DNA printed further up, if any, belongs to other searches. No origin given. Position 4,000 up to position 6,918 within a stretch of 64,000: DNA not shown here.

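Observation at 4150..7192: addA is split: helicase part and PD-(D/E)xK nuclease domain in different frames with a 17-nt overlap and an RBS before the second ATG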

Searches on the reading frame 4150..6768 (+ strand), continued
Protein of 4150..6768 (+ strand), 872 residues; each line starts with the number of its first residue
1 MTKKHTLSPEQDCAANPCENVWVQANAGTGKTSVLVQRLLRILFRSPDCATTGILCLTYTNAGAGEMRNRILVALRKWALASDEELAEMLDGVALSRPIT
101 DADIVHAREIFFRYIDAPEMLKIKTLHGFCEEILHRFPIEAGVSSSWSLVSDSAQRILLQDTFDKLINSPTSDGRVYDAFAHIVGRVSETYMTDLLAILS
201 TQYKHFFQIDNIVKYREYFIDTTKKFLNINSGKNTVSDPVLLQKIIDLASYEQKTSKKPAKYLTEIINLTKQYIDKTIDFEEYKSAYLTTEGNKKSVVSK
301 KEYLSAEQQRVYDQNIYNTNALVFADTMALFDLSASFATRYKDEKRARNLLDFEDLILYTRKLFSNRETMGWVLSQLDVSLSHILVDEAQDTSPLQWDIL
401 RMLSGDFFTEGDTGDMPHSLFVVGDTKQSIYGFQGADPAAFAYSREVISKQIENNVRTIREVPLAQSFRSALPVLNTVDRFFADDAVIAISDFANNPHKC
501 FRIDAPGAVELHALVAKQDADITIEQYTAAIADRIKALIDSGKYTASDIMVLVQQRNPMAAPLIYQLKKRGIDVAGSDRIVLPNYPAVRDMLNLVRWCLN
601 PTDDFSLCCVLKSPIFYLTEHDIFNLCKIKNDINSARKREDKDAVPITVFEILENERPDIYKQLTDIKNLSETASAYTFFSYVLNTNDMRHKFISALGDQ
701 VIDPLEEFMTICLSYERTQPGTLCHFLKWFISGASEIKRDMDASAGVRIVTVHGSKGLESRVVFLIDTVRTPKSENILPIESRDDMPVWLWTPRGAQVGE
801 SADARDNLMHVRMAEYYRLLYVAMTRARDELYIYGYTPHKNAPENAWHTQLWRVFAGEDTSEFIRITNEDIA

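Call 27: find_homologous_proteins(query=window:4150-6765:+, max_evalue=1e-10)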
Query window:4150-6765:+ (872 aa): 5153 proteins with E <= 1e-10 among 8000 candidates; the best 120 are listed.
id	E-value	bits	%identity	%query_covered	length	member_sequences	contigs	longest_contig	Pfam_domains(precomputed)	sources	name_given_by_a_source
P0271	0.0e+0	1895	95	100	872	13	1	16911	PF13538.13,PF13361.13,PF13245.13,PF00580.28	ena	-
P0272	0.0e+0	1893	95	100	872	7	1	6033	PF13538.13,PF13361.13,PF13245.13,PF00580.28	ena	-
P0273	0.0e+0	1888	95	100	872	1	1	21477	PF13538.13,PF13361.13,PF13245.13,PF00580.28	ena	-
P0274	0.0e+0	1855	93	100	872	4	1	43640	PF13538.13,PF13361.13,PF13245.13,PF00580.28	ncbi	-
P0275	0.0e+0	1596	78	100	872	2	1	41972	PF13538.13,PF13361.13,PF13245.13,PF00580.28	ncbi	-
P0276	0.0e+0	1523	77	100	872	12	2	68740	PF13538.13,PF13361.13,PF13245.13,PF00580.28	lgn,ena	-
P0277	0.0e+0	1494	75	100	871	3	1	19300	PF13538.13,PF13361.13,PF13245.13,PF00580.28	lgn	-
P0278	0.0e+0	1491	74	100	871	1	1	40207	PF13538.13,PF13361.13,PF13245.13,PF00580.28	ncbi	-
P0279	0.0e+0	1491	75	100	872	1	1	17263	PF13538.13,PF13361.13,PF13245.13,PF00580.28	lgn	-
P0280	0.0e+0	1486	74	100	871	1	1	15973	PF13538.13,PF13361.13,PF13245.13,PF00580.28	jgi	jgi:ATP-dependent helicase/nuclease subunit A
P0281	0.0e+0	1485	74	100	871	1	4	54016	PF13538.13,PF13361.13,PF13245.13,PF00580.28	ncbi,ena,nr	ncbi:MAG: UvrD-helicase domain-containing protein [Alphaproteobacteria bacterium]|nr:UvrD-helicase d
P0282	0.0e+0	1485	74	100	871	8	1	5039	PF13538.13,PF13361.13,PF13245.13,PF00580.28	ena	-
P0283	0.0e+0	1482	74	100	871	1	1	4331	PF13538.13,PF13361.13,PF13245.13,PF00580.28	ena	-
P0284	0.0e+0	1464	73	100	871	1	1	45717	PF13538.13,PF13361.13,PF13245.13,PF00580.28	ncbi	-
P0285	0.0e+0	1463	74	100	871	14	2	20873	PF13538.13,PF13361.13,PF13245.13,PF00580.28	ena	-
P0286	0.0e+0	1458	73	100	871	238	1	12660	PF13538.13,PF13361.13,PF13245.13,PF00580.28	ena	-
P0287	0.0e+0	1444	73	100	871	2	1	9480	PF13538.13,PF13361.13,PF13245.13,PF00580.28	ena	-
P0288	0.0e+0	1444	73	100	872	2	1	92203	PF13538.13,PF13361.13,PF13245.13,PF00580.28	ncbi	-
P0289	0.0e+0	1444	72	100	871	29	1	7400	PF13538.13,PF13361.13,PF13245.13,PF00580.28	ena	-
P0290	0.0e+0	1436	72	100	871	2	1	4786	PF13538.13,PF13361.13,PF13245.13,PF00580.28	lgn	-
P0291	0.0e+0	1432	72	100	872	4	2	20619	PF13538.13,PF13361.13,PF13245.13,PF00580.28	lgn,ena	-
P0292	0.0e+0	1429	71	100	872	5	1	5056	PF13538.13,PF13361.13,PF13245.13,PF00580.28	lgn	-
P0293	0.0e+0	1426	72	100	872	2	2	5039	PF13538.13,PF13361.13,PF13245.13,PF00580.28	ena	-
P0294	0.0e+0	1426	71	100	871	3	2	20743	PF13538.13,PF13361.13,PF13245.13,PF00580.28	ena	-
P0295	0.0e+0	1425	72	100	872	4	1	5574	PF13538.13,PF13361.13,PF13245.13,PF00580.28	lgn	-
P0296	0.0e+0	1424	71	100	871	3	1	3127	PF13538.13,PF13361.13,PF13245.13,PF00580.28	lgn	-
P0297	0.0e+0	1423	70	100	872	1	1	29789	PF13538.13,PF01443.25,PF13361.13,PF13245.13,PF00580.28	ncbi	-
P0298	0.0e+0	1419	72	100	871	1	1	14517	PF13538.13,PF13361.13,PF13245.13,PF00580.28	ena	-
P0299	0.0e+0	1416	72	100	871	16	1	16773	PF13538.13,PF13361.13,PF13245.13,PF00580.28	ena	-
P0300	0.0e+0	1414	72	100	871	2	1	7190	PF13538.13,PF13361.13,PF13245.13,PF00580.28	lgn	-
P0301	0.0e+0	1413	72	100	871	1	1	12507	PF13538.13,PF13361.13,PF13245.13,PF00580.28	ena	-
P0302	0.0e+0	1411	71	100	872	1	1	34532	PF13538.13,PF13361.13,PF13245.13,PF00580.28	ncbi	-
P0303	0.0e+0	1411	72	100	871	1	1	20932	PF13538.13,PF13361.13,PF13245.13,PF00580.28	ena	-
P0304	0.0e+0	1409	70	100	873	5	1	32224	PF13538.13,PF13361.13,PF13245.13,PF00580.28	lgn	-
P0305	0.0e+0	1409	71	100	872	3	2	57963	PF13538.13,PF13361.13,PF13245.13,PF00580.28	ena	-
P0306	0.0e+0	1409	70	100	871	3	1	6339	PF13538.13,PF13361.13,PF13245.13,PF00580.28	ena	-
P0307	0.0e+0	1409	72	100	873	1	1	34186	PF13538.13,PF13361.13,PF13245.13,PF00580.28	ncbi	-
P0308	0.0e+0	1397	71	100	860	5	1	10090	PF13538.13,PF13361.13,PF13245.13,PF00580.28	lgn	-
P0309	0.0e+0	1394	70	100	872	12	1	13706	PF13538.13,PF13361.13,PF13245.13,PF00580.28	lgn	-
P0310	0.0e+0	1394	71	100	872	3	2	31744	PF13538.13,PF13361.13,PF13245.13,PF00580.28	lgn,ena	-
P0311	0.0e+0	1393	70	100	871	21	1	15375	PF13538.13,PF13361.13,PF13245.13,PF00580.28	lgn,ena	-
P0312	0.0e+0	1393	70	100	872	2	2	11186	PF13538.13,PF13361.13,PF13245.13,PF00580.28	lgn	-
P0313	0.0e+0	1393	70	100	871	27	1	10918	PF13538.13,PF13361.13,PF13245.13,PF00580.28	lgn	-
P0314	0.0e+0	1392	70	100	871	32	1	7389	PF13538.13,PF13361.13,PF13245.13,PF00580.28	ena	-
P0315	0.0e+0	1389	70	100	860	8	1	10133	PF13538.13,PF13361.13,PF13245.13,PF00580.28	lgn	-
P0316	0.0e+0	1389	69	100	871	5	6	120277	PF13538.13,PF13361.13,PF13245.13,PF00580.28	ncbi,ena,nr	ncbi:MAG: UvrD-helicase domain-containing protein [Alphaproteobacteria bacterium]|nr:UvrD-helicase d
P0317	0.0e+0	1387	70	100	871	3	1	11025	PF13538.13,PF13361.13,PF13245.13,PF00580.28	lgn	-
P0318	0.0e+0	1384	69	100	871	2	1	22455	PF13538.13,PF13361.13,PF13245.13,PF00580.28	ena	-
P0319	0.0e+0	1377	70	100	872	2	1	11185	PF13538.13,PF13361.13,PF13245.13,PF00580.28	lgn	-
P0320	0.0e+0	1375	67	100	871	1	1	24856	PF13538.13,PF13361.13,PF13245.13,PF00580.28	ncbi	-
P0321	0.0e+0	1373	69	100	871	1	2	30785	PF13538.13,PF13361.13,PF13245.13,PF00580.28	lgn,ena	-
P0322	0.0e+0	1372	70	100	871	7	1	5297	PF13538.13,PF13361.13,PF13245.13,PF00580.28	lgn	-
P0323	0.0e+0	1370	70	100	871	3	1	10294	PF13538.13,PF13361.13,PF13245.13,PF00580.28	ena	-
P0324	0.0e+0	1370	69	100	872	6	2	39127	PF13538.13,PF13361.13,PF13245.13,PF00580.28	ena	-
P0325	0.0e+0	1366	69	100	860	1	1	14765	PF13538.13,PF13361.13,PF13245.13,PF00580.28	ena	-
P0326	0.0e+0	1366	69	100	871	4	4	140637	PF13538.13,PF13361.13,PF13245.13,PF00580.28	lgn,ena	-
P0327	0.0e+0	1366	68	100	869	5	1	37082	PF13538.13,PF13361.13,PF13245.13,PF00580.28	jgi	-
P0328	0.0e+0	1361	69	100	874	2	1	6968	PF13538.13,PF13361.13,PF13245.13,PF00580.28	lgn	-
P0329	0.0e+0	1360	68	100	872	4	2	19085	PF13538.13,PF13361.13,PF13245.13,PF00580.28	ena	-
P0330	0.0e+0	1360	68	100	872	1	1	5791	PF13538.13,PF13361.13,PF13245.13,PF00580.28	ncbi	-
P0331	0.0e+0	1359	67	100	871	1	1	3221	PF13538.13,PF13361.13,PF13245.13,PF00580.28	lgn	-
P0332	0.0e+0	1355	68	100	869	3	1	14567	PF13538.13,PF01443.25,PF13361.13,PF13245.13,PF00580.28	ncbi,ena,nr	ncbi:MAG: UvrD-helicase domain-containing protein [Alphaproteobacteria bacterium]|nr:UvrD-helicase d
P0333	0.0e+0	1354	67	100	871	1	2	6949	PF13538.13,PF13361.13,PF13245.13,PF00580.28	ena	-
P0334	0.0e+0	1353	69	100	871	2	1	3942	PF13538.13,PF13361.13,PF13245.13,PF00580.28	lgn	-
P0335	0.0e+0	1350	69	100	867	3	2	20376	PF13538.13,PF13361.13,PF13245.13,PF00580.28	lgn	-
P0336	0.0e+0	1347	67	100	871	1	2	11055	PF13538.13,PF13361.13,PF13245.13,PF00580.28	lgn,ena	-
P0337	0.0e+0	1340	67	100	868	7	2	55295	PF13538.13,PF13361.13,PF13245.13,PF00580.28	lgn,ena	-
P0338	0.0e+0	1338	67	100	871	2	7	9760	PF13538.13,PF13361.13,PF13245.13,PF00580.28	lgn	-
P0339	0.0e+0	1338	67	100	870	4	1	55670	PF13538.13,PF13361.13,PF13245.13,PF00580.28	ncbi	-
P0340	0.0e+0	1338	67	100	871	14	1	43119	PF13538.13,PF13361.13,PF13245.13,PF00580.28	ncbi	-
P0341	0.0e+0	1334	67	100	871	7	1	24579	PF13538.13,PF13361.13,PF13245.13,PF00580.28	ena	-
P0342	0.0e+0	1329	67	100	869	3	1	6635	PF13538.13,PF13361.13,PF13245.13,PF00580.28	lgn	-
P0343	0.0e+0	1327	66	100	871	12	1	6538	PF13538.13,PF13361.13,PF13245.13,PF00580.28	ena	-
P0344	0.0e+0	1327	66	100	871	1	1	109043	PF13538.13,PF13361.13,PF13245.13,PF00580.28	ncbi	-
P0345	0.0e+0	1325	68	100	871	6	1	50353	PF13538.13,PF13361.13,PF13245.13,PF00580.28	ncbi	-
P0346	0.0e+0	1323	67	100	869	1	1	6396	PF13538.13,PF13361.13,PF13245.13,PF00580.28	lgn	-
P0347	0.0e+0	1323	67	100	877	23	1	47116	PF13538.13,PF13361.13,PF13245.13,PF00580.28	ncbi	-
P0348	0.0e+0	1323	66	100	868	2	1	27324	PF13538.13,PF13361.13,PF13245.13,PF00580.28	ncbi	-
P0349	0.0e+0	1323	68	99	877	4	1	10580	PF13538.13,PF13361.13,PF13245.13,PF00580.28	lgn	-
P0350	0.0e+0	1322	68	100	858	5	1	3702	PF13538.13,PF13361.13,PF13245.13,PF00580.28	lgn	-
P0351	0.0e+0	1320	67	100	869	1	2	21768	PF13538.13,PF13361.13,PF13245.13,PF00580.28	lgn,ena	-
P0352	0.0e+0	1317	67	100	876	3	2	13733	PF13538.13,PF13361.13,PF13245.13,PF00580.28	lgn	-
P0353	0.0e+0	1317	68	100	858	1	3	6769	PF13538.13,PF13361.13,PF13245.13,PF00580.28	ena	-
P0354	0.0e+0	1317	67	100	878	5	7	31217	PF13538.13,PF13361.13,PF13245.13,PF00580.28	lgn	-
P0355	0.0e+0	1314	66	100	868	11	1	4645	PF13538.13,PF13361.13,PF13245.13,PF00580.28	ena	-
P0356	0.0e+0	1308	67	100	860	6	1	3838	PF13538.13,PF13361.13,PF13245.13,PF00580.28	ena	-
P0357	0.0e+0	1299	65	100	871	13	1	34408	PF13538.13,PF13361.13,PF13245.13,PF00580.28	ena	-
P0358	0.0e+0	1298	66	100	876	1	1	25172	PF13538.13,PF13361.13,PF13245.13,PF00580.28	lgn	-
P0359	0.0e+0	1297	65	100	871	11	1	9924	PF13538.13,PF13361.13,PF13245.13,PF00580.28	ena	-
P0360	0.0e+0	1291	65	100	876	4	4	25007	PF13538.13,PF13361.13,PF13245.13,PF00580.28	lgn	-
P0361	0.0e+0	1290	66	100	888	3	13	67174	PF13538.13,PF13361.13,PF13245.13,PF00580.28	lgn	-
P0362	0.0e+0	1290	65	100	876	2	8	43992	PF13538.13,PF13361.13,PF13245.13,PF00580.28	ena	-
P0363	0.0e+0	1290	65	100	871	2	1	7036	PF13538.13,PF13361.13,PF13245.13,PF00580.28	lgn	-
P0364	0.0e+0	1290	65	100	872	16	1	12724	PF13538.13,PF13361.13,PF13245.13,PF00580.28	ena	-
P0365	0.0e+0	1288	66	100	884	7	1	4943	PF13538.13,PF13361.13,PF13245.13,PF00580.28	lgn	-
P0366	0.0e+0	1288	66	99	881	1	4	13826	PF13538.13,PF13361.13,PF13245.13,PF00580.28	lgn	-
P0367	0.0e+0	1286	66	100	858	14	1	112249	PF13538.13,PF13361.13,PF13245.13,PF00580.28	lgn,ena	-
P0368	0.0e+0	1286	66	100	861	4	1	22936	PF13538.13,PF01443.25,PF13361.13,PF13245.13,PF00580.28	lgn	-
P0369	0.0e+0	1285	65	100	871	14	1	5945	PF13538.13,PF13361.13,PF13245.13,PF00580.28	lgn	-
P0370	0.0e+0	1280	65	100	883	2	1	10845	PF13538.13,PF13361.13,PF13245.13,PF00580.28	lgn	-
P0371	0.0e+0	1280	66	99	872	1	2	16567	PF13538.13,PF13361.13,PF13245.13,PF00580.28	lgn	-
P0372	0.0e+0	1278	65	99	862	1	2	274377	PF13538.13,PF13361.13,PF13245.13,PF00580.28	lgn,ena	-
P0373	0.0e+0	1277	66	100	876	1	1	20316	PF13538.13,PF13361.13,PF13245.13,PF00580.28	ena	-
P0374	0.0e+0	1277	66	100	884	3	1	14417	PF13538.13,PF13361.13,PF13245.13,PF00580.28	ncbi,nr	ncbi:MAG: UvrD-helicase domain-containing protein [Alphaproteobacteria bacterium]|nr:UvrD-helicase d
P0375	0.0e+0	1276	66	100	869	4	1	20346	PF13538.13,PF13361.13,PF13245.13,PF00580.28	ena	-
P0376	0.0e+0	1276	66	99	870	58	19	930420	PF13538.13,PF13361.13,PF13245.13,PF00580.28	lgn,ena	-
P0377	0.0e+0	1275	65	100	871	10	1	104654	PF13538.13,PF13361.13,PF13245.13,PF00580.28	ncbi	-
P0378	0.0e+0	1275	66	99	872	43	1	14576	PF13538.13,PF13361.13,PF13245.13,PF00580.28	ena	-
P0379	0.0e+0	1273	64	100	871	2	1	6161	PF13538.13,PF13361.13,PF13245.13,PF00580.28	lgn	-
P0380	0.0e+0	1273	64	100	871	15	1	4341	PF13538.13,PF13361.13,PF13245.13,PF00580.28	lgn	-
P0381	0.0e+0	1272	66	100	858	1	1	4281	PF13538.13,PF13361.13,PF13245.13,PF00580.28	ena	-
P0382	0.0e+0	1272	66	100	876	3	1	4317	PF13538.13,PF13361.13,PF13245.13,PF00580.28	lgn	-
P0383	0.0e+0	1272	65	100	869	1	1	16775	PF13538.13,PF13361.13,PF13245.13,PF00580.28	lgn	-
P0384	0.0e+0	1271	64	100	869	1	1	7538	PF13538.13,PF13361.13,PF13245.13,PF00580.28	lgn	-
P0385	0.0e+0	1271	66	100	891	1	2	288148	PF13538.13,PF13361.13,PF13245.13,PF00580.28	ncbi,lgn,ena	-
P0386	0.0e+0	1271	63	100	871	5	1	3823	PF13538.13,PF13361.13,PF13245.13,PF00580.28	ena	-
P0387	0.0e+0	1270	65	100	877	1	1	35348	PF13538.13,PF13361.13,PF13245.13,PF00580.28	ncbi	-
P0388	0.0e+0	1269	66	100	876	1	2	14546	PF13538.13,PF13361.13,PF13245.13,PF00580.28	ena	-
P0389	0.0e+0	1269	64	100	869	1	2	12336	PF13538.13,PF13361.13,PF13245.13,PF00580.28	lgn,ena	-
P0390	0.0e+0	1267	63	100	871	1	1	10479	PF13538.13,PF01443.25,PF13361.13,PF13245.13,PF00580.28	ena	-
